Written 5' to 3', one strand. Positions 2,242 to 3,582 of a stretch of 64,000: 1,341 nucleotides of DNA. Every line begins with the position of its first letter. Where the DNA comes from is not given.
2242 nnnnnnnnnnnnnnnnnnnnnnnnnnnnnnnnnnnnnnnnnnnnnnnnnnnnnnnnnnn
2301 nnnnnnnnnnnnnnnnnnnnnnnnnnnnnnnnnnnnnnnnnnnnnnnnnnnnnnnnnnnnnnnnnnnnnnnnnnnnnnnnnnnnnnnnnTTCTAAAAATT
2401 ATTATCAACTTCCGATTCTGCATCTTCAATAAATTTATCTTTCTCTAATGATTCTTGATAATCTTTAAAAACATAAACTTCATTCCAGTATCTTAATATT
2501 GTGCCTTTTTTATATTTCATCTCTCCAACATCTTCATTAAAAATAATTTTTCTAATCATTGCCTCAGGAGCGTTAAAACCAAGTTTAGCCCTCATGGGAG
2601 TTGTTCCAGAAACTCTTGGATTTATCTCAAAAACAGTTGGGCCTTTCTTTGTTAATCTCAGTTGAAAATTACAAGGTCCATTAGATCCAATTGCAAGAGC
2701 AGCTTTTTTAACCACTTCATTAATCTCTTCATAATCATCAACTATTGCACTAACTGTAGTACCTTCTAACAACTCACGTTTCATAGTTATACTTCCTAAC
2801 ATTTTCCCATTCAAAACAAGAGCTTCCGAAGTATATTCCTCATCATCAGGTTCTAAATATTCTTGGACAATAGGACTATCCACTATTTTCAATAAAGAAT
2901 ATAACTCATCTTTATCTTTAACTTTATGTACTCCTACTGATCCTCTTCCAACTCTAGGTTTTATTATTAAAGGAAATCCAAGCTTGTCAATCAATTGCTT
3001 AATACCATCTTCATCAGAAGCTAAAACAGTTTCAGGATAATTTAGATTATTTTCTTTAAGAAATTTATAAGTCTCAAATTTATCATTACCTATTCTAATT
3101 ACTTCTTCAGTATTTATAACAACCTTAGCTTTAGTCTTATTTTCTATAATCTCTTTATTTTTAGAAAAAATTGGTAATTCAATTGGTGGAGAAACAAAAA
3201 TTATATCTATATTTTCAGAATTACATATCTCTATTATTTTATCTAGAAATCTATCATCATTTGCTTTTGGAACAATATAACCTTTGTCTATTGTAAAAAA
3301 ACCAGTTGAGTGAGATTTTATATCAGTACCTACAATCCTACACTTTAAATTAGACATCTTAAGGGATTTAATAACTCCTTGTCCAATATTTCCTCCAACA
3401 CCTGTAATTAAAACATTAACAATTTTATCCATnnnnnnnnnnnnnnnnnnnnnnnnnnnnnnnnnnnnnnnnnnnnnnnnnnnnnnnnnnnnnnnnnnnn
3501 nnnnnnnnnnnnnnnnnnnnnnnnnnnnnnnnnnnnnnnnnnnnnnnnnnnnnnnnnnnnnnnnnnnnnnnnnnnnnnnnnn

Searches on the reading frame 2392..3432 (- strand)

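Call 31: search_protein_families(library=pfam, proteins=[window:2392-3432:-], max_evalue=0.01)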
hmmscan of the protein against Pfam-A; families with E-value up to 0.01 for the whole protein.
window:2392-3432:- (346 aa): 9 families
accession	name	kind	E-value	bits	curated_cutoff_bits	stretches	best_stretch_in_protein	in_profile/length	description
PF02655.19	ATP-grasp_3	-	3.2e-15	57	23.2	1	116-277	2-160/160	ATP-grasp domain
PF15632.11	ATPgrasp_Ter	-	6.5e-14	52.3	29.1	1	188-311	6-123/131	ATP-grasp in the biosynthetic pathway with Ter operon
PF08443.16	RimK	-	4.7e-12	46.3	21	1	116-296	2-188/188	RimK-like ATP-grasp domain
PF21360.3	PylC-like_N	-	9.6e-11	42.1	27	1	7-98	1-90/96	PylC-like, N-terminal domain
PF02786.22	CPSase_L_D2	-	4.6e-08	33.3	19.8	1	117-181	1-67/211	Carbamoyl-phosphate synthase L chain, ATP binding domain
PF13535.11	ATP-grasp_4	-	2.4e-07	30.9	27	1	152-184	2-34/160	ATP-grasp domain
PF07478.18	Dala_Dala_lig_C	-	1.6e-06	28.2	24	1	139-182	23-66/204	D-ala D-ala ligase C-terminus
PF02222.28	ATP-grasp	-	0.00041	20.5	27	1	124-191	2-73/179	ATP-grasp domain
PF14398.11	ATPgrasp_YheCD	-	0.0032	17.2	26.8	1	117-178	11-75/255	YheC/D like ATP-grasp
